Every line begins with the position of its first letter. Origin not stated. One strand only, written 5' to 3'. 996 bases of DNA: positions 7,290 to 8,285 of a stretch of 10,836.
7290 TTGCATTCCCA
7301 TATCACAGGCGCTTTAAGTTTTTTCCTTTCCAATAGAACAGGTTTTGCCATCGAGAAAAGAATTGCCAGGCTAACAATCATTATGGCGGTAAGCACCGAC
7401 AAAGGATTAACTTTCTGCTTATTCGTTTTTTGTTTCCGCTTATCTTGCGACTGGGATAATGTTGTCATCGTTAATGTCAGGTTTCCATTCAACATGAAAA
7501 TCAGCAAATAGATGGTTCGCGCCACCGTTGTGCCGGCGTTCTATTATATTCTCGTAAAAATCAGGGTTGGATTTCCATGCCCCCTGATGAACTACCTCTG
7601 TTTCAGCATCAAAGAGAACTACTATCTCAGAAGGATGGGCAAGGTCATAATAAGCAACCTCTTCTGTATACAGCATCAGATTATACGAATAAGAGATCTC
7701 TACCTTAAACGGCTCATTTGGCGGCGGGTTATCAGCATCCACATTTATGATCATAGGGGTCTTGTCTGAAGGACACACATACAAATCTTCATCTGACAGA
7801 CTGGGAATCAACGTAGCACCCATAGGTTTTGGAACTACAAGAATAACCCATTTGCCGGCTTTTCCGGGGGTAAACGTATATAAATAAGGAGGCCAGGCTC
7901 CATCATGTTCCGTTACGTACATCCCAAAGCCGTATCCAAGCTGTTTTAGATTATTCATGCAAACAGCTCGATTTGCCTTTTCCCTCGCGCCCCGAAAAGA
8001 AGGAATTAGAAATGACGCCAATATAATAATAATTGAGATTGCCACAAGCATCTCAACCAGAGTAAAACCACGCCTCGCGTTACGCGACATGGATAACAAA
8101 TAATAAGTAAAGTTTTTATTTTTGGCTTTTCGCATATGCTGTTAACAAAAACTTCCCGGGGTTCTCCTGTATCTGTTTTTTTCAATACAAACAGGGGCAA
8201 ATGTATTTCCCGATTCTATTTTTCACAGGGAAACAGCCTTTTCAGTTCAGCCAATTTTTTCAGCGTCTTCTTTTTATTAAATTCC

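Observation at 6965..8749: Riboswitch-gated three-gene cassette (stand-alone HAMP membrane protein, H-X9-DG-family pseudopilin, membrane zinc-ribbon protein) as a candidate undescribed c-di-GMP-controlled envelope module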

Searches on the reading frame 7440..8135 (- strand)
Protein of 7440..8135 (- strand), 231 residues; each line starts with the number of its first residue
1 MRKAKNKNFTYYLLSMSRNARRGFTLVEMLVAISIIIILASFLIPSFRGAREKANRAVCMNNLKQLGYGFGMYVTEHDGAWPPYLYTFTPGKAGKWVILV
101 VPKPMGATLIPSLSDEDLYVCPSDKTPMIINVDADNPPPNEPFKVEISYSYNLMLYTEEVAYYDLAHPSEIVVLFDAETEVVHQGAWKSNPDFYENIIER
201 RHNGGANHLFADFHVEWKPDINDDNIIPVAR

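Call 5: search_protein_families(library=pfam, proteins=[window:7440-8135:-], max_evalue=0.01)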
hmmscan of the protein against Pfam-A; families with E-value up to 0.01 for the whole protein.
window:7440-8135:- (231 aa): 2 families
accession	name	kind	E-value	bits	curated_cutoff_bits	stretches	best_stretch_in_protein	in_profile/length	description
PF07963.17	N_methyl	-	1.1e-07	31.5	21.2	1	18-43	1-26/27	Prokaryotic N-terminal methylation motif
PF07596.16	SBP_bac_10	-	2.3e-06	28.3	23.3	1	50-99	3-55/268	Protein of unknown function (DUF1559)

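Call 6: search_protein_families(library=ncbifam, proteins=[window:7440-8135:-], max_evalue=1)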
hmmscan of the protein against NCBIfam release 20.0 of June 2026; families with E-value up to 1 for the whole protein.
window:7440-8135:- (231 aa): 17 families
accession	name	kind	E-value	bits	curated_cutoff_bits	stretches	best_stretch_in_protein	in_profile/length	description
NF041013.1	T4P_ComGE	equivalog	3.2e-07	30.3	49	1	22-54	4-36/83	competence type IV pilus minor pilin ComGE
TIGR01710.1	typeII_sec_gspG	equivalog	4.2e-07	30.1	88.85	1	22-74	1-53/134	type II secretion system major pseudopilin GspG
NF007862.0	PRK10574.1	equivalog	5.8e-06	26.5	138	1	20-55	3-38/145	prepilin peptidase-dependent pilin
TIGR02532.1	IV_pilin_GFxxxE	domain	1.2e-05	25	16.3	1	21-43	1-23/24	prepilin-type N-terminal cleavage/methylation domain-containing protein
NF041775.1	typeIV_PilA_Myxo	equivalog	2.4e-05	24.4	400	1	20-68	9-57/214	type IV pilin protein PilA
NF040999.1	pilin_ComGC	equivalog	6e-05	23.2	75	1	22-61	2-41/84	competence type IV pilus major pilin ComGC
TIGR01708.2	typeII_sec_gspH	equivalog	8.4e-05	22.6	80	1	22-54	2-34/169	type II secretion system minor pseudopilin GspH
NF041002.1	pilin_ComGF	equivalog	0.00028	21.1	80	1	22-50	2-30/139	competence type IV pilus minor pilin ComGF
NF040982.1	ComGD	equivalog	0.00045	20.6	70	1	22-65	2-45/139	competence type IV pilus minor pilin ComGD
NF007800.0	PRK10506.1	equivalog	0.0022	17.9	158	1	18-41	5-28/163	prepilin peptidase-dependent protein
TIGR04294.2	pre_pil_HX9DG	domain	0.0059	16.4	19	1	201-216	4-19/22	H-X9-DG-CTERM domain-containing protein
TIGR01707.1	gspI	equivalog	0.0085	16.6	44.35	1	23-56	1-34/101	type II secretion system minor pseudopilin GspI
NF007848.0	PRK10557.1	equivalog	0.037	13.3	120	1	17-57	6-49/192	prepilin peptidase-dependent protein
TIGR01711.1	gspJ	equivalog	0.046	13.5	64.85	1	22-40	1-19/192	type II secretion system minor pseudopilin GspJ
NF047828.1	T3SSXpsI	equivalog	0.054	13.5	150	1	22-57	2-37/132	type II secretion system protein XpsI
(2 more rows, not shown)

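Call 9: find_encoding_contigs(protein=window:7440-8135:-, flank=10000, max_places=10)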
Protein window:7440-8135:- (231 aa): 8 contigs read that carry it; 8 places shown.
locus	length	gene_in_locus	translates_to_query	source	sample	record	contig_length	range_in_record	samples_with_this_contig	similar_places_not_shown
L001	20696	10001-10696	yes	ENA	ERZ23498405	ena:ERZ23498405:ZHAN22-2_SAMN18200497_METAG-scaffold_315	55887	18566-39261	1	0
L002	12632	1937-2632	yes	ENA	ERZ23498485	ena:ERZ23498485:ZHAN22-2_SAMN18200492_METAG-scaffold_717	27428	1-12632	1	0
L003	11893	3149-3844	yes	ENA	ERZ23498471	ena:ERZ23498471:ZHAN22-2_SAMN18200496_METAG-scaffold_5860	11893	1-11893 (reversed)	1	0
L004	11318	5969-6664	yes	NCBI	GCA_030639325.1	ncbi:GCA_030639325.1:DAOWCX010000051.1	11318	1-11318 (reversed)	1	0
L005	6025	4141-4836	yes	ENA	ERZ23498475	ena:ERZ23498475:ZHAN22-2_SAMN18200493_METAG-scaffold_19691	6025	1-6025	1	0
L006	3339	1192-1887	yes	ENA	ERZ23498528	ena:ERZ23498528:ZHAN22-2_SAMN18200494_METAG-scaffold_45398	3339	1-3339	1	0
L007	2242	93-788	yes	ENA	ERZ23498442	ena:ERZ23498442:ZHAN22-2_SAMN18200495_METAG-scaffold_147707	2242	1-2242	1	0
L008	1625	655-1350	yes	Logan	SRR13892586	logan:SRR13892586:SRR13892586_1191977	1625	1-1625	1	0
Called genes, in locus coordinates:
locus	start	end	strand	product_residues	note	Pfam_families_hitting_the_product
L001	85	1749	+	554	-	PF11104:PilM_2, PF06723:MreB_Mbl, PF14450:FtsA, PF11104:PilM_2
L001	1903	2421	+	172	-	PF04350:PilO (weak)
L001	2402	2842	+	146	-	-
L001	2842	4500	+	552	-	PF21305:type_II_gspD_N0 (weak), PF07660:STN (weak), PF03958:Secretin_N (faint), PF00263:Secretin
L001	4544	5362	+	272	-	PF20703:nSTAND1, PF01637:ATPase_2 (weak), PF13191:AAA_16, PF09848:SLFN-g3_helicase (weak), PF13401:AAA_22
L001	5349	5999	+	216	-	-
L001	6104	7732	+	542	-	PF00989:PAS (weak), PF13426:PAS_9 (weak), PF00512:HisKA, PF02518:HATPase_c, PF00990:GGDEF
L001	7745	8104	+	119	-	PF00072:Response_reg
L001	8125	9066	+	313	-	PF00512:HisKA, PF02518:HATPase_c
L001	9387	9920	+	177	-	-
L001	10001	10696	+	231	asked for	PF07963:N_methyl, PF07596:SBP_bac_10 (faint)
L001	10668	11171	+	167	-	-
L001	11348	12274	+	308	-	-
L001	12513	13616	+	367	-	PF02463:SMC_N (weak), PF03215:Rad17 (faint), PF00005:ABC_tran, PF17912:OB_MalK, PF08402:TOBE_2 (weak)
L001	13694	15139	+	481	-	PF13185:GAF_2, PF01590:GAF (weak), PF13492:GAF_3 (faint), PF00990:GGDEF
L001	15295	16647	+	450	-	PF00990:GGDEF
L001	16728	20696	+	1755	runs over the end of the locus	PF00069:Pkinase, PF07714:PK_Tyr_Ser-Thr, PF13191:AAA_16, PF01590:GAF, PF13185:GAF_2, PF00512:HisKA, PF02518:HATPase_c, PF14501:HATPase_c_5 (weak)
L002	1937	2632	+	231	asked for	PF07963:N_methyl, PF07596:SBP_bac_10 (faint)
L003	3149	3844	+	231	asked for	PF07963:N_methyl, PF07596:SBP_bac_10 (faint)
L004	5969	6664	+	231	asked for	PF07963:N_methyl, PF07596:SBP_bac_10 (faint)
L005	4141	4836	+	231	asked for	PF07963:N_methyl, PF07596:SBP_bac_10 (faint)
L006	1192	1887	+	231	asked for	PF07963:N_methyl, PF07596:SBP_bac_10 (faint)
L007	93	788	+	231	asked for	PF07963:N_methyl, PF07596:SBP_bac_10 (faint)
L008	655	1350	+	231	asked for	PF07963:N_methyl, PF07596:SBP_bac_10 (faint)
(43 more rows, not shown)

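Call 23: find_homologous_proteins(query=window:7440-8135:-, max_evalue=0.001)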
Query window:7440-8135:- (231 aa): 476 proteins with E <= 0.001 among 587 candidates; the best 120 are listed.
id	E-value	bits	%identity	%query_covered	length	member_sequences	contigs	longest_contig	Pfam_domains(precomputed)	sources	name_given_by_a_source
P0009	3.5e-142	490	91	100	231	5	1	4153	PF07963.18,PF07596.17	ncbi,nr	ncbi:MAG: prepilin-type N-terminal cleavage/methylation domain-containing protein [Candidatus Aureab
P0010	5.5e-131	453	73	100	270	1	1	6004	-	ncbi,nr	ncbi:MAG: prepilin-type N-terminal cleavage/methylation domain-containing protein [Candidatus Auriba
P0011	1.1e-98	348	71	89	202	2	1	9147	PF07596.17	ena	-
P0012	9.1e-98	345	62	100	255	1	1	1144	PF07596.17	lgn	-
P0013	4.5e-97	342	63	99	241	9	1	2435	PF07963.18,PF07596.17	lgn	-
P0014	4.6e-96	339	69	90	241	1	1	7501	PF07963.18,PF07596.17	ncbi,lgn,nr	ncbi:MAG: prepilin-type N-terminal cleavage/methylation domain-containing protein [bacterium]|nr:pre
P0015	1.5e-62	229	46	94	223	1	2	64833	-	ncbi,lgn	-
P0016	1.6e-60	223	46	92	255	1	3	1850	-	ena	-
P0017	8.0e-51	191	43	92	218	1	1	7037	-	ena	-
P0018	1.5e-50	190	46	89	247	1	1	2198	PF07596.17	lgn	-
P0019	1.8e-50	190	44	90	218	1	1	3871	PF07963.18,PF07596.17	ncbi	-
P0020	1.8e-48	183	42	95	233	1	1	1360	-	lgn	-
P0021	9.0e-45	171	42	89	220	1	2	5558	-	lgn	-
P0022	5.1e-42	162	35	91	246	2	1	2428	PF07596.17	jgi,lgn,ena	-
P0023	2.1e-23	101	36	86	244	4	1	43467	PF07963.18,PF07596.17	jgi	-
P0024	5.7e-22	97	38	85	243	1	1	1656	PF07963.18,PF07596.17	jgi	jgi:prepilin-type N-terminal cleavage/methylation domain-containing protein/prepilin-type processing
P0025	1.3e-20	92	29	85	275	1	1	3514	PF07963.18,PF07596.17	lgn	-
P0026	1.8e-19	88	31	85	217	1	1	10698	PF07963.18,PF07596.17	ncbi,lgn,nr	ncbi:MAG: DUF1559 domain-containing protein [Armatimonadetes bacterium]|nr:DUF1559 domain-containing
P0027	1.3e-18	86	34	87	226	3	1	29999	PF07963.18,PF07596.17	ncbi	-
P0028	2.2e-18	85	32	84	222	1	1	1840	PF07963.18,PF07596.17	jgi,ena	-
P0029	2.2e-18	85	31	85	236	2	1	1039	PF07963.18,PF07596.17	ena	-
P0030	1.1e-17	83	30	85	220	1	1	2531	PF07963.18,PF07596.17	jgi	jgi:prepilin-type N-terminal cleavage/methylation domain-containing protein/prepilin-type processing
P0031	2.6e-17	81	43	57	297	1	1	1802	PF07963.18,PF07596.17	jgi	-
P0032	3.0e-17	81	30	85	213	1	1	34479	PF07963.18,PF07596.17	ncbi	ncbi:MAG: DUF1559 domain-containing protein [Armatimonadota bacterium]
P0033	1.4e-16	79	28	88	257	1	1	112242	PF07963.18,PF07596.17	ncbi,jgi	ncbi:MAG TPA: prepilin-type N-terminal cleavage/methylation domain-containing protein [Verrucomicrob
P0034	3.5e-16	78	32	85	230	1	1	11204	PF07963.18,PF07596.17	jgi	jgi:prepilin-type N-terminal cleavage/methylation domain-containing protein/prepilin-type processing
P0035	3.6e-16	78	31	85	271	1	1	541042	PF07963.18,PF07596.17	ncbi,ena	-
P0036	8.0e-16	76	30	85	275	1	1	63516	PF07963.18,PF07596.17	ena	-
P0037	9.3e-16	76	39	46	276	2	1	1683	PF07963.18,PF07596.17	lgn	-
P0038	1.3e-15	76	30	85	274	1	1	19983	PF07963.18,PF07596.17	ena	-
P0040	3.9e-15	74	30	85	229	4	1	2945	PF07963.18,PF07596.17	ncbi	-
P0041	4.0e-15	74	56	28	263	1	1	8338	PF07963.18,PF07596.17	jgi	jgi:prepilin-type N-terminal cleavage/methylation domain-containing protein/prepilin-type processing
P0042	7.4e-15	73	38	57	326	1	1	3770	PF07963.18,PF07596.17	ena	-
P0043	7.6e-15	73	33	85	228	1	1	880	PF07963.18,PF07596.17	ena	-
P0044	8.4e-15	73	31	85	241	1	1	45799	PF07963.18,PF07596.17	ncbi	-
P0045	1.3e-14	72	30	85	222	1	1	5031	PF07596.17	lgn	-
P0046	2.4e-14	72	31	88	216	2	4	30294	PF07963.18,PF07596.17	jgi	-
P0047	3.5e-14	71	41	60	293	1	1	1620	PF07963.18,PF07596.17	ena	-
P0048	3.5e-14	71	32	76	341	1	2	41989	PF07963.18,PF07596.17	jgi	jgi:prepilin-type N-terminal cleavage/methylation domain-containing protein/prepilin-type processing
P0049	5.7e-14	70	30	63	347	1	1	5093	PF07963.18,PF07596.17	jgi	jgi:prepilin-type N-terminal cleavage/methylation domain-containing protein/prepilin-type processing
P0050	6.1e-14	70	29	86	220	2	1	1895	PF07963.18,PF07596.17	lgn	-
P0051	6.5e-14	70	28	87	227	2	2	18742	PF07963.18,PF07596.17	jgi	jgi:prepilin-type N-terminal cleavage/methylation domain-containing protein/prepilin-type processing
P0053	1.0e-13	70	29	85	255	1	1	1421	PF07963.18,PF07596.17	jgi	jgi:prepilin-type N-terminal cleavage/methylation domain-containing protein/prepilin-type processing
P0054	1.2e-13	69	30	87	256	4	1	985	PF07963.18,PF07596.17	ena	-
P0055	1.2e-13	69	29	87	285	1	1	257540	PF07963.18,PF07596.17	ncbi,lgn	-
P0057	1.5e-13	69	30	86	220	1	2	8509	PF07963.18,PF07596.17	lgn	-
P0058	1.5e-13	69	37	47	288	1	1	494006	PF07963.18,PF07596.17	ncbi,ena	-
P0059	1.6e-13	69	39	57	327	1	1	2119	PF07963.18,PF07596.17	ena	-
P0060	1.6e-13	69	28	90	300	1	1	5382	PF07963.18,PF07596.17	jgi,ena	-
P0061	2.3e-13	68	44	45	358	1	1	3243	PF07963.18,PF07596.17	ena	-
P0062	2.7e-13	68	30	87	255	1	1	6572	PF07963.18,PF07596.17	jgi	jgi:prepilin-type N-terminal cleavage/methylation domain-containing protein/prepilin-type processing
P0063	2.8e-13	68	44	38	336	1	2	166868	PF07963.18,PF07596.17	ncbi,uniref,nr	ncbi:DUF1559 domain-containing protein [Paludisphaera rhizosphaerae]|uniref:DUF1559 domain-containin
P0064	4.6e-13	67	41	38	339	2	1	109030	PF07963.18,PF07596.17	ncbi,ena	-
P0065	5.4e-13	67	33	86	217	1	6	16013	PF07963.18,PF07596.17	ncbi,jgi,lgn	jgi:prepilin-type N-terminal cleavage/methylation domain-containing protein/prepilin-type processing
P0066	5.4e-13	67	41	46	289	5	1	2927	PF07963.18,PF07596.17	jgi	jgi:prepilin-type N-terminal cleavage/methylation domain-containing protein/prepilin-type processing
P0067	5.6e-13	67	47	31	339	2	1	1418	PF07963.18,PF07596.17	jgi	jgi:prepilin-type N-terminal cleavage/methylation domain-containing protein/prepilin-type processing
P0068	7.2e-13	67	30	88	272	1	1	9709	PF07963.18,PF07596.17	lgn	-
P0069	7.9e-13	67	30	87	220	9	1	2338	PF07963.18,PF07596.17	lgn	-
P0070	8.4e-13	67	29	85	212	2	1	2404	PF07963.18,PF07596.17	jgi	-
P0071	9.8e-13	66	40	50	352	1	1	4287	PF07963.18,PF07596.17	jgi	jgi:prepilin-type N-terminal cleavage/methylation domain-containing protein/prepilin-type processing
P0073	1.3e-12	66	32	78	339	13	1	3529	PF07963.18,PF07596.17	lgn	-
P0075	1.7e-12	66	35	49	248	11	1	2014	PF07963.18,PF07596.17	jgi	jgi:prepilin-type N-terminal cleavage/methylation domain-containing protein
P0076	2.1e-12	65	47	34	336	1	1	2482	PF07963.18,PF07596.17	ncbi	-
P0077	2.8e-12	65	43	45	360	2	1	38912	PF07963.18,PF07596.17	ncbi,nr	ncbi:MAG: prepilin-type N-terminal cleavage/methylation domain-containing protein [Candidatus Hydrog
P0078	2.8e-12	65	44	36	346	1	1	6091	PF07963.18,PF07596.17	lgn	-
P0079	3.1e-12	65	40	47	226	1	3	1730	PF07963.18,PF07596.17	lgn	-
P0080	3.4e-12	65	40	45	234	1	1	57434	PF07963.18,PF07596.17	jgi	jgi:prepilin-type N-terminal cleavage/methylation domain-containing protein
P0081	3.4e-12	65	43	35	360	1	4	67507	PF07963.18,PF07596.17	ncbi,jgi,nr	ncbi:MAG TPA: DUF1559 domain-containing protein [Isosphaeraceae bacterium]|nr:DUF1559 domain-contain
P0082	3.5e-12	65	40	50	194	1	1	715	PF07963.18,PF07596.17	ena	-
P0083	3.9e-12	64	42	43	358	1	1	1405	PF07596.17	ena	-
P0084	3.9e-12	64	28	88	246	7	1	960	PF07596.17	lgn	-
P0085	4.1e-12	64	38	46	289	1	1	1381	PF07963.18,PF07596.17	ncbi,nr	ncbi:MAG: DUF1559 domain-containing protein [Thermoleophilia bacterium]|nr:DUF1559 domain-containing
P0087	6.1e-12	64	43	31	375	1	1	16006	PF07963.18,PF07596.17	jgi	jgi:prepilin-type N-terminal cleavage/methylation domain-containing protein/prepilin-type processing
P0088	7.1e-12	64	34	46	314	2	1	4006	PF07963.18,PF07596.17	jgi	jgi:prepilin-type N-terminal cleavage/methylation domain-containing protein/prepilin-type processing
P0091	9.1e-12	63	32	87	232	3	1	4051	PF07963.18,PF07596.17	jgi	-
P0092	9.2e-12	63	30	85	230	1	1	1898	PF07963.18,PF07596.17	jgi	-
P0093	9.7e-12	63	52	29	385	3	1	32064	PF07963.18,PF07596.17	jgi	-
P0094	1.0e-11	63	30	85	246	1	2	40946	PF07963.18,PF07596.17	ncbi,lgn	ncbi:MAG: DUF1559 domain-containing protein [Armatimonadota bacterium]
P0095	1.2e-11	63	51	27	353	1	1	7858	PF07963.18,PF07596.17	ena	-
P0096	1.3e-11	63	52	29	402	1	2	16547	PF07963.18,PF07596.17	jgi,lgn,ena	jgi:prepilin-type N-terminal cleavage/methylation domain-containing protein/prepilin-type processing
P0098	1.4e-11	63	35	46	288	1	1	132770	PF07963.18,PF07596.17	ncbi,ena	-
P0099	1.5e-11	62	49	27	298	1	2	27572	PF07963.18,PF07596.17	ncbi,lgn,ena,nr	ncbi:MAG: DUF1559 domain-containing protein [Gemmataceae bacterium]|nr:DUF1559 domain-containing pro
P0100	1.5e-11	62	49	29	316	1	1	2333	PF07963.18,PF07596.17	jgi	jgi:prepilin-type N-terminal cleavage/methylation domain-containing protein/prepilin-type processing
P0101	1.6e-11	62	37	45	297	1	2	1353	PF07963.18,PF07596.17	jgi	jgi:prepilin-type N-terminal cleavage/methylation domain-containing protein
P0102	1.7e-11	62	52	27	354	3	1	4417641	PF07963.18,PF07596.17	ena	-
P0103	1.8e-11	62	52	27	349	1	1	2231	PF07963.18,PF07596.17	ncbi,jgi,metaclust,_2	metaclust:\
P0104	2.0e-11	62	60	20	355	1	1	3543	PF07963.18,PF07596.17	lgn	-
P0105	2.2e-11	62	42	46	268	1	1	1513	PF07963.18,PF07596.17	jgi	jgi:prepilin-type N-terminal cleavage/methylation domain-containing protein/prepilin-type processing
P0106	2.3e-11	62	57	23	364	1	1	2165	PF07963.18,PF07596.17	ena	-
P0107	2.4e-11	62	29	89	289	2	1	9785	PF07963.18,PF07596.17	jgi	jgi:prepilin-type N-terminal cleavage/methylation domain-containing protein/prepilin-type processing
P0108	2.7e-11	62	50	27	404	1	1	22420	PF07963.18,PF07596.17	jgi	jgi:prepilin-type N-terminal cleavage/methylation domain-containing protein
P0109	2.8e-11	62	56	27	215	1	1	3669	PF07963.18,PF07596.17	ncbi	-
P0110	3.3e-11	61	33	84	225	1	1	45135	PF07963.18,PF07596.17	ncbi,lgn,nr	ncbi:MAG: type II secretion system GspH family protein [Verrucomicrobia bacterium]|nr:type II secret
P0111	3.5e-11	61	30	66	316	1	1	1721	PF07963.18,PF07596.17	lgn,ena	-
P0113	3.8e-11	61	50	30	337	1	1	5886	PF07963.18,PF07596.17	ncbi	-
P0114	4.2e-11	61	44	35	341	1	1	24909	PF07963.18,PF07596.17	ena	-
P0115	4.4e-11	61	28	85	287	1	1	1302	PF07963.18,PF07596.17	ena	-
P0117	4.9e-11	61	50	29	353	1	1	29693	PF07963.18,PF07596.17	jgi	jgi:prepilin-type N-terminal cleavage/methylation domain-containing protein/prepilin-type processing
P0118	4.9e-11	61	28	68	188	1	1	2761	PF07963.18,PF07596.17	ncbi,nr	ncbi:MAG: DUF1559 domain-containing protein [Armatimonadetes bacterium]|nr:DUF1559 domain-containing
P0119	4.9e-11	61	39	51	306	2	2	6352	PF07963.18,PF07596.17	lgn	-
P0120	5.1e-11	61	35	49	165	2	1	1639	PF07963.18,PF07596.17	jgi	jgi:prepilin-type N-terminal cleavage/methylation domain-containing protein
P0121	5.2e-11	61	50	27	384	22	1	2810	PF07963.18,PF07596.17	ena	-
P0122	5.4e-11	61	36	52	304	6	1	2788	PF07963.18,PF07596.17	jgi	jgi:prepilin-type N-terminal cleavage/methylation domain-containing protein/prepilin-type processing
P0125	6.0e-11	61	36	48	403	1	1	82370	PF07963.18,PF07596.17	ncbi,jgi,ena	-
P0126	6.2e-11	60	37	51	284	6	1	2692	PF07963.18,PF07596.17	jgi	jgi:prepilin-type N-terminal cleavage/methylation domain-containing protein/prepilin-type processing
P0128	6.9e-11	60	28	85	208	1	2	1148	PF07963.18,PF07596.17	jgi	jgi:prepilin-type N-terminal cleavage/methylation domain-containing protein/prepilin-type processing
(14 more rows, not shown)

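Call 24: find_encoding_contigs(protein=P0015, flank=10000, max_places=3)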
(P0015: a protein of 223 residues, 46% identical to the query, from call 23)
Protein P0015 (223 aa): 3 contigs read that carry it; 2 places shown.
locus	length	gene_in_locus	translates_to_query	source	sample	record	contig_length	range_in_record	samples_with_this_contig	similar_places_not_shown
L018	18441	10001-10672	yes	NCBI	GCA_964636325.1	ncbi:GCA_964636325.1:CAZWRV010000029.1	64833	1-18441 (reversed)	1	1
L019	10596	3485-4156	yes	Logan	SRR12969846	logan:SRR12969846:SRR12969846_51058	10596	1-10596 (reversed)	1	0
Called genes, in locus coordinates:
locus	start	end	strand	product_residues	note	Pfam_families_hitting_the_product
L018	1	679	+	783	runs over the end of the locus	PF04333:MlaA, PF12697:Abhydrolase_6 (weak)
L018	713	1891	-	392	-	PF13393:tRNA-synt_His, PF00587:tRNA-synt_2b, PF03129:HGTP_anticodon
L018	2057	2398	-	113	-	PF00216:Bac_DNA_binding, PF18291:HU-HIG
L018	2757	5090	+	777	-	PF23914:TPR_CcmH_CycH (faint), PF07719:TPR_2 (faint), PF13181:TPR_8 (faint), PF13428:TPR_14 (faint), PF13432:TPR_16 (weak), PF13431:TPR_17 (faint), PF13432:TPR_16 (weak), PF14559:TPR_19 (weak)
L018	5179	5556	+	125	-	PF01475:FUR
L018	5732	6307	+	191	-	PF00210:Ferritin (weak), PF02915:Rubrerythrin, PF21349:RUBY_RBDX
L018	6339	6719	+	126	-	PF01880:Desulfoferrodox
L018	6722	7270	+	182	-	PF00210:Ferritin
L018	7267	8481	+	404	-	PF19583:ODP, PF00258:Flavodoxin_1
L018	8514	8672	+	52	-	PF00301:Rubredoxin, PF21349:RUBY_RBDX (faint)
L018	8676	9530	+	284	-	PF09674:DUF2400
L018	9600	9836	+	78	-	-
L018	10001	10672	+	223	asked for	-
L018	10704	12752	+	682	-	PF02518:HATPase_c (weak), PF00072:Response_reg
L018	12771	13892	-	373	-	PF01208:URO-D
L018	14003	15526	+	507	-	PF13229:Beta_helix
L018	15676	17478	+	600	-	PF00664:ABC_membrane, PF00005:ABC_tran, PF02463:SMC_N (faint)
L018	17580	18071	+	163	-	-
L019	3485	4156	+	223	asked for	-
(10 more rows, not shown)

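Call 25: find_encoding_contigs(protein=P0014, flank=10000, max_places=3)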
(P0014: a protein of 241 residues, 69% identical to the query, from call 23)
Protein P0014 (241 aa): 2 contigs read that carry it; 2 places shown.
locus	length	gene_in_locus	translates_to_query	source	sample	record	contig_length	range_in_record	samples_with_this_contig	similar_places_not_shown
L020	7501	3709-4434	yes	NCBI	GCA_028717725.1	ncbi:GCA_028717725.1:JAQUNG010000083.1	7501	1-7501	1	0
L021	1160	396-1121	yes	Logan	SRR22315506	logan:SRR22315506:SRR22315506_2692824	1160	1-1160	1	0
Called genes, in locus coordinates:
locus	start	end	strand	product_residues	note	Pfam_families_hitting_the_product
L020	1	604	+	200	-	PF01458:SUFBD_core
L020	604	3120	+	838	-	PF02927:CelD_N (weak), PF00759:Glyco_hydro_9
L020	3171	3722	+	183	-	-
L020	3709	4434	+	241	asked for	PF07963:N_methyl (weak), PF07596:SBP_bac_10 (faint)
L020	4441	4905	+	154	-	-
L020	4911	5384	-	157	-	-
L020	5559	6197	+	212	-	PF06971:Put_DNA-bind_N, PF02629:CoA_binding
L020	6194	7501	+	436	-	PF17201:Cache_3-Cache_2, PF17203:sCache_3_2, PF17202:sCache_3_3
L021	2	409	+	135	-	?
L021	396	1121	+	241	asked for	PF07963:N_methyl (weak), PF07596:SBP_bac_10 (faint)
